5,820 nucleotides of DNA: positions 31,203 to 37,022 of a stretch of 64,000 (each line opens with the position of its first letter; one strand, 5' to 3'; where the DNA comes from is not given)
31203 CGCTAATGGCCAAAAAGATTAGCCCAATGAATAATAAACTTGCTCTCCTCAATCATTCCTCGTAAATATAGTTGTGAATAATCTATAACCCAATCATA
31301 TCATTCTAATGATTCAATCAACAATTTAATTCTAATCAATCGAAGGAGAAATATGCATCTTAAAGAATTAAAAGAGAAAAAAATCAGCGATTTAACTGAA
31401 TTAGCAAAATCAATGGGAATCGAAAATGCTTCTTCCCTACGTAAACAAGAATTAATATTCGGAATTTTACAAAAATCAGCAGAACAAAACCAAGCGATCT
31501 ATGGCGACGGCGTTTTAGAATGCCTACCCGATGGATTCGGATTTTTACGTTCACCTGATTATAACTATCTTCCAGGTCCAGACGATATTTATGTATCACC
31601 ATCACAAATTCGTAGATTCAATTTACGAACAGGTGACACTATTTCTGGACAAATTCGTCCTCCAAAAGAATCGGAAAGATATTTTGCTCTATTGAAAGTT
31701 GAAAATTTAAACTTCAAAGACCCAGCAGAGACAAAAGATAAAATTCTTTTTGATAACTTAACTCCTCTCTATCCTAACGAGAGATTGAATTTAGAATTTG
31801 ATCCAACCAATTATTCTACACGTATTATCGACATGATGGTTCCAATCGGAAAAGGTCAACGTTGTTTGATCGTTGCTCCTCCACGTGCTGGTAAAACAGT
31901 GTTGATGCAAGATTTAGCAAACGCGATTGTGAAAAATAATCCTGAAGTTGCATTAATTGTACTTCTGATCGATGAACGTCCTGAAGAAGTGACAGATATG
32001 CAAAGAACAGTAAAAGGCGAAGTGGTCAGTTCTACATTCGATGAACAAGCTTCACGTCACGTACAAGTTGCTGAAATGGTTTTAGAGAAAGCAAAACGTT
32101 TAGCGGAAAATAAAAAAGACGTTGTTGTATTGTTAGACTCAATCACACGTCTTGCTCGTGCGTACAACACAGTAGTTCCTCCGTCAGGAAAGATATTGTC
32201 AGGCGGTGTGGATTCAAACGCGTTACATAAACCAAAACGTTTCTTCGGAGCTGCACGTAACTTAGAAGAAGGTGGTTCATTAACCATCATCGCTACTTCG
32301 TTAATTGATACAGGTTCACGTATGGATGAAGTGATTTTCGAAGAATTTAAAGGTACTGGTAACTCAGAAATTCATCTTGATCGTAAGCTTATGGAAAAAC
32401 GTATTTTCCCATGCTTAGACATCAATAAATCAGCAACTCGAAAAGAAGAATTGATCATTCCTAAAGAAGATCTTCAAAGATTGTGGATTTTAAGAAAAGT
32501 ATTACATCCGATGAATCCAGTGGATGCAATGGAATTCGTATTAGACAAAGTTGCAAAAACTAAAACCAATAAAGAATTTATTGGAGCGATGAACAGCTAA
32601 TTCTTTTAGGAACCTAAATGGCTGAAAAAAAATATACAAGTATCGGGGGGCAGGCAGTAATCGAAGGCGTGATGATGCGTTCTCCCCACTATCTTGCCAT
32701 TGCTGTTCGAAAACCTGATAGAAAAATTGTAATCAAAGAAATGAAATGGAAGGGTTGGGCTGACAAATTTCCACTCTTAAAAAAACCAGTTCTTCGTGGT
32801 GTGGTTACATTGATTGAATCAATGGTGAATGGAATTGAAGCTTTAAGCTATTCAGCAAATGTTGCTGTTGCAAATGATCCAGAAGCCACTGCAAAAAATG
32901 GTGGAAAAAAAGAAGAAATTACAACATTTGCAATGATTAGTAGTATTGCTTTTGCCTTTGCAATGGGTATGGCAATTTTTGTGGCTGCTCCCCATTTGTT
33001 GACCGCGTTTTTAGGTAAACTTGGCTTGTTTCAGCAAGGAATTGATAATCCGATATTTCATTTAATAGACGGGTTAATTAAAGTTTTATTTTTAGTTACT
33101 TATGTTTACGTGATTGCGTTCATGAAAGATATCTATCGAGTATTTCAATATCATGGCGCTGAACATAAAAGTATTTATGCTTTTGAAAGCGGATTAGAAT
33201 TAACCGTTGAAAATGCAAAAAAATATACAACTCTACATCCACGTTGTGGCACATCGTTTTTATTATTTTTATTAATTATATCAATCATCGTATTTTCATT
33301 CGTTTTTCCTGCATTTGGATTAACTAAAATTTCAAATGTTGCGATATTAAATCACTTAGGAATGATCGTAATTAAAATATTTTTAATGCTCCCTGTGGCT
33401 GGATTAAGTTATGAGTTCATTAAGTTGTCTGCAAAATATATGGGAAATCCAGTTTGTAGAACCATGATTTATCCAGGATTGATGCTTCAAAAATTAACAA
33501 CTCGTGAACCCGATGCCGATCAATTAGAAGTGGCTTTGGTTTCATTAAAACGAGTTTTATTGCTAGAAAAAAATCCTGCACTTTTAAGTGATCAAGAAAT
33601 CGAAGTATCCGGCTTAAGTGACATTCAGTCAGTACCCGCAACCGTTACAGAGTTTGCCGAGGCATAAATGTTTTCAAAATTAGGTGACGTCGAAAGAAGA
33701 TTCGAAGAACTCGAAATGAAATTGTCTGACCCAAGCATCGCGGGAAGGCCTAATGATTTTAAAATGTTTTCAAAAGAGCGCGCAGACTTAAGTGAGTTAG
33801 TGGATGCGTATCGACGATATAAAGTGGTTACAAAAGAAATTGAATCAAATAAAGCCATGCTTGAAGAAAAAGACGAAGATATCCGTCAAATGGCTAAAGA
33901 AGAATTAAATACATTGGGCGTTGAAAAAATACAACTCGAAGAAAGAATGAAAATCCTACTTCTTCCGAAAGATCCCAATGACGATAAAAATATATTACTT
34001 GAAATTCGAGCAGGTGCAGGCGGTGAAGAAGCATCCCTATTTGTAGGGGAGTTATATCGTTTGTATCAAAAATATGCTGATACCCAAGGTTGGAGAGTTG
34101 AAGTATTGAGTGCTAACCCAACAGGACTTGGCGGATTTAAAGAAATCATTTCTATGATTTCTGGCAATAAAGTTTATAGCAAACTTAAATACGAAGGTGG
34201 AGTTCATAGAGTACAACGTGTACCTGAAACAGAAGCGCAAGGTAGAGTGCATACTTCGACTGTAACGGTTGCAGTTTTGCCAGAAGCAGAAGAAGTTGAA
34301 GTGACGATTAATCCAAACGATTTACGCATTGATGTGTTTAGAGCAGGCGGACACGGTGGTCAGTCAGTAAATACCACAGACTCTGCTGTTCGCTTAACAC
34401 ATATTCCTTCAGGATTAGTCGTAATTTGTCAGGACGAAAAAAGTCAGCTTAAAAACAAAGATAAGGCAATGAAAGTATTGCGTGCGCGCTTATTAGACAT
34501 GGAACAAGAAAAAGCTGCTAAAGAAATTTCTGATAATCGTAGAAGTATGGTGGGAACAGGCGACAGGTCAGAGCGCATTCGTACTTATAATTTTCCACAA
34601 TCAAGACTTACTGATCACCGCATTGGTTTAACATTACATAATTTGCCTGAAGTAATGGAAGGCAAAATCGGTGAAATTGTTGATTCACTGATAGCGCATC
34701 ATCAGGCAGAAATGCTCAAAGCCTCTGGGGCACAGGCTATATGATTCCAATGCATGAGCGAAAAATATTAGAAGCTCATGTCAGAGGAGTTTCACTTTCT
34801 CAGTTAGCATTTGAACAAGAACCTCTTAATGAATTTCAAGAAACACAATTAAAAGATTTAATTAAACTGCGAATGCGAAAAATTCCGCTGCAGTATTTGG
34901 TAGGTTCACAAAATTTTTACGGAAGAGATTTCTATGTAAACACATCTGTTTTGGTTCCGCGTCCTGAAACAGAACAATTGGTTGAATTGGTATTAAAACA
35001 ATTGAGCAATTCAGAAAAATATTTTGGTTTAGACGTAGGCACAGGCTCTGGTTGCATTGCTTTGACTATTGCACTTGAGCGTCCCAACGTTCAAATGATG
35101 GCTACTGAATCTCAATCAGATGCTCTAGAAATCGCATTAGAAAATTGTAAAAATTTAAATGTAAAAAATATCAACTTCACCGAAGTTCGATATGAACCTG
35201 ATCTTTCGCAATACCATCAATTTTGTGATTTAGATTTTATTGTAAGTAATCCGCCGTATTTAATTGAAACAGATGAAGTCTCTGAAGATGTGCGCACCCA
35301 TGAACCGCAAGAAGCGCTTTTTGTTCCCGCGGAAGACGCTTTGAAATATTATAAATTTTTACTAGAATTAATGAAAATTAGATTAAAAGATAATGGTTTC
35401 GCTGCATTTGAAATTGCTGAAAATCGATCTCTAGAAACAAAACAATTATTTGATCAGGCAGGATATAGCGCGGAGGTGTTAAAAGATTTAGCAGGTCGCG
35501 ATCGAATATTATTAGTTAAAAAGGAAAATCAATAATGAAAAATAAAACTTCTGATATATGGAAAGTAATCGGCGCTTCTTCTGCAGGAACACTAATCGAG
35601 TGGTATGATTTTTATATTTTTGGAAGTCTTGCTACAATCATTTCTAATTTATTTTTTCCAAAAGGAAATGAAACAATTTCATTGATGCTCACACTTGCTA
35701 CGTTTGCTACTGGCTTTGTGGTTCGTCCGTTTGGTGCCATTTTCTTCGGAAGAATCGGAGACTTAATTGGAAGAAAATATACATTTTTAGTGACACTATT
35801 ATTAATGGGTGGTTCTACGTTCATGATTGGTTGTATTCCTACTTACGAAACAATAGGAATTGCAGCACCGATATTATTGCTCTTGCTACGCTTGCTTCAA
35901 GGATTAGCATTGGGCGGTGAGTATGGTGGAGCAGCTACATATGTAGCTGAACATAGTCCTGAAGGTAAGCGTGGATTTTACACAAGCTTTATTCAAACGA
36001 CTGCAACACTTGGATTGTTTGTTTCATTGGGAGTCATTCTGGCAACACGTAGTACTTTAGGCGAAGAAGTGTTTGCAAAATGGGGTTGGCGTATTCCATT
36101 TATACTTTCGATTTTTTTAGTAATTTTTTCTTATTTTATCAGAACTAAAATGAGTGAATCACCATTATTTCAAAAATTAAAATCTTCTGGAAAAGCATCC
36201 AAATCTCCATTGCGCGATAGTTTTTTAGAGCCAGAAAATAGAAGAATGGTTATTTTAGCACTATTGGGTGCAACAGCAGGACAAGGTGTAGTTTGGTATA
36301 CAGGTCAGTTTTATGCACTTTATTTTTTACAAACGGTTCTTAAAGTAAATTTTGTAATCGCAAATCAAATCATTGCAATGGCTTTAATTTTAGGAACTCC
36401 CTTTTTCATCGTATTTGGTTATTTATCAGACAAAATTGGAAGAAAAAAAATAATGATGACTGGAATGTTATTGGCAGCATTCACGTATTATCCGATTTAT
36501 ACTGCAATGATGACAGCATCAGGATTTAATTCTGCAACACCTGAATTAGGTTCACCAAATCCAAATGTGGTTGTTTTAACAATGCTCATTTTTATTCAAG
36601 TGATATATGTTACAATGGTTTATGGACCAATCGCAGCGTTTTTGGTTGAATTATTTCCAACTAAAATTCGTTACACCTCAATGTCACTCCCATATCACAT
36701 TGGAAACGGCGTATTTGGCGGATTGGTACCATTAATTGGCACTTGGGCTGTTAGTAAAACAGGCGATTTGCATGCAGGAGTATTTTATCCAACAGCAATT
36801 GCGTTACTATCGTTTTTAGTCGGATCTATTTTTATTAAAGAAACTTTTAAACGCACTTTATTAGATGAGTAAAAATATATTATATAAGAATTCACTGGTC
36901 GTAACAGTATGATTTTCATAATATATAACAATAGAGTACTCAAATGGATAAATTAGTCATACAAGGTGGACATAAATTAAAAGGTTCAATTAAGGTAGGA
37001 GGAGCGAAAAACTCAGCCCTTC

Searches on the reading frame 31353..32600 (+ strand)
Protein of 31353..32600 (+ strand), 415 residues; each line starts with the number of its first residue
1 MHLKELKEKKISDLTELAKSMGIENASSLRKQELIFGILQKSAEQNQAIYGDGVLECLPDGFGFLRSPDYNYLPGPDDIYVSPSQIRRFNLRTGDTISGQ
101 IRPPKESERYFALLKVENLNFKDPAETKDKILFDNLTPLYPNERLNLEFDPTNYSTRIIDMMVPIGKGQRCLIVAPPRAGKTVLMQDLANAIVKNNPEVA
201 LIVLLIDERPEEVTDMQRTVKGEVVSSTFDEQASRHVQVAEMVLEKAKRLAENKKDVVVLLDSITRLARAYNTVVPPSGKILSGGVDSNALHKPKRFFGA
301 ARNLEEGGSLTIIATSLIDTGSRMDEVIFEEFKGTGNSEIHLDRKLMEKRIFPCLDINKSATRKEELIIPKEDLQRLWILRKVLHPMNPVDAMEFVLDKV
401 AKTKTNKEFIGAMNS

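Call 92: search_protein_families(library=pfam, proteins=[window:31353-32600:+], max_evalue=0.00001)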
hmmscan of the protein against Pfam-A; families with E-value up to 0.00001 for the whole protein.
window:31353-32600:+ (415 aa): 3 families
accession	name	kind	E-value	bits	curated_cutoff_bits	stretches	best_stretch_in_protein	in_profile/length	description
PF07497.18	Rho_RNA_bind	-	8e-34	115.7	27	1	52-124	2-72/73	Rho termination factor, RNA-binding domain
PF00006.31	ATP-synt_ab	-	8.5e-28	97.9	29.5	1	156-361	2-212/213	ATP synthase alpha/beta family, nucleotide-binding domain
PF07498.18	Rho_N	-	8.5e-17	61.3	24.9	1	5-46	1-42/43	Rho termination factor, N-terminal domain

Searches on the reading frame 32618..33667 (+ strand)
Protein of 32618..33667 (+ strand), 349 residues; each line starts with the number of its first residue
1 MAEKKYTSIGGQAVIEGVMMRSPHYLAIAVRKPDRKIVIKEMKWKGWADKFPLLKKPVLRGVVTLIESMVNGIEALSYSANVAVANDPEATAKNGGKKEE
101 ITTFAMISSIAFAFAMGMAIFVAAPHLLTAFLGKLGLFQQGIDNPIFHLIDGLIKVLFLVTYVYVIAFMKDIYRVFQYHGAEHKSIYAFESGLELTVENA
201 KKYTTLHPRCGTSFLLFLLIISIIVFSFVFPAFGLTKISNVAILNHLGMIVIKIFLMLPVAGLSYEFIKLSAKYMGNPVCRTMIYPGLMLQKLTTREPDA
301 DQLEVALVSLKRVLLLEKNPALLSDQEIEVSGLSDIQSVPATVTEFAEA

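Call 92: search_protein_families(library=pfam, proteins=[window:32618-33667:+], max_evalue=0.00001)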
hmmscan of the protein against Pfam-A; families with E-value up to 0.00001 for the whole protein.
window:32618-33667:+ (349 aa): 1 family
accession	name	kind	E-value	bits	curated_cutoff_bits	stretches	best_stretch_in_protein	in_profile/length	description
PF07136.16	DUF1385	-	2.1e-79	266.5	22.1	1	57-314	2-225/227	Protein of unknown function (DUF1385)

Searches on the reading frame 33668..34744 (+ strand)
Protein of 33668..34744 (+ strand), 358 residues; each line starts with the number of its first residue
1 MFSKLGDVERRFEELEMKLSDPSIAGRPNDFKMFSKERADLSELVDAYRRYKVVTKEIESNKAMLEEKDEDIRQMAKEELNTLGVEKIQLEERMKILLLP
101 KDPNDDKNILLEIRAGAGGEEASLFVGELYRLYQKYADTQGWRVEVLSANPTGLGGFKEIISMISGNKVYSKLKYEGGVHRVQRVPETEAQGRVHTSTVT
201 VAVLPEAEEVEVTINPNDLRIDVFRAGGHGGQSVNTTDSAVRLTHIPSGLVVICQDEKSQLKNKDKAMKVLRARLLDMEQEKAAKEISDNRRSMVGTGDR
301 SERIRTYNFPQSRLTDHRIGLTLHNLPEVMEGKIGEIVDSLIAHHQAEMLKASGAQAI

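Call 92: search_protein_families(library=pfam, proteins=[window:33668-34744:+], max_evalue=0.00001)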
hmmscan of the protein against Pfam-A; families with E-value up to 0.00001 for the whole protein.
window:33668-34744:+ (358 aa): 2 families
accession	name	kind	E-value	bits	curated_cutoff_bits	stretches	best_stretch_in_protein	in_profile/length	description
PF03462.23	PCRF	-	1.2e-72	244.3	24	1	9-201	2-194/194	PCRF domain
PF00472.26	RF-1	-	9.1e-43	145.3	35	1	208-318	1-116/116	RF-1 domain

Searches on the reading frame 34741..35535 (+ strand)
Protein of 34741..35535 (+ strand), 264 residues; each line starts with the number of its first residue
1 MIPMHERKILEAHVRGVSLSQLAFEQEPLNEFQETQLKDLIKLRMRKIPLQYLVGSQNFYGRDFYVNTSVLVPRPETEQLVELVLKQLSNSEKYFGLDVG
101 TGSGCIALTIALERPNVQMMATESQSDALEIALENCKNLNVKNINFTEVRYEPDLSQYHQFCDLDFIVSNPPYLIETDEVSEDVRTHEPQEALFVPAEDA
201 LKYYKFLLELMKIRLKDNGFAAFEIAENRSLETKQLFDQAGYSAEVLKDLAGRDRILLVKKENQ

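Call 92: search_protein_families(library=pfam, proteins=[window:34741-35535:+], max_evalue=0.00001)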
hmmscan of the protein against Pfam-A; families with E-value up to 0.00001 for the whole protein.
window:34741-35535:+ (264 aa): 3 families
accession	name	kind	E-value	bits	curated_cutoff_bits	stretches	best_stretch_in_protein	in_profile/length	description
PF05175.20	MTS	-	5e-12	46.2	23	1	82-177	21-112/170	Methyltransferase small domain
PF13847.12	Methyltransf_31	-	5.7e-08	33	27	1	97-157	8-68/145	Methyltransferase domain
PF17827.6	PrmC_N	-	2.6e-06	28.3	23.4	1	6-55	21-71/71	PrmC N-terminal domain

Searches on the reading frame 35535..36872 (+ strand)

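Call 92: search_protein_families(library=pfam, proteins=[window:35535-36872:+], max_evalue=0.00001)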
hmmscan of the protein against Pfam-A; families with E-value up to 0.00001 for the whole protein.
window:35535-36872:+ (445 aa): 2 families
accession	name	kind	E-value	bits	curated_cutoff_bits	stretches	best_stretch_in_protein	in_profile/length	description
PF00083.30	Sugar_tr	-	1.2e-39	136.9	22.3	1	13-442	4-445/452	Sugar (and other) transporter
PF07690.21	MFS_1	-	5.4e-33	114.8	33.4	2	20-384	6-333/347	Major Facilitator Superfamily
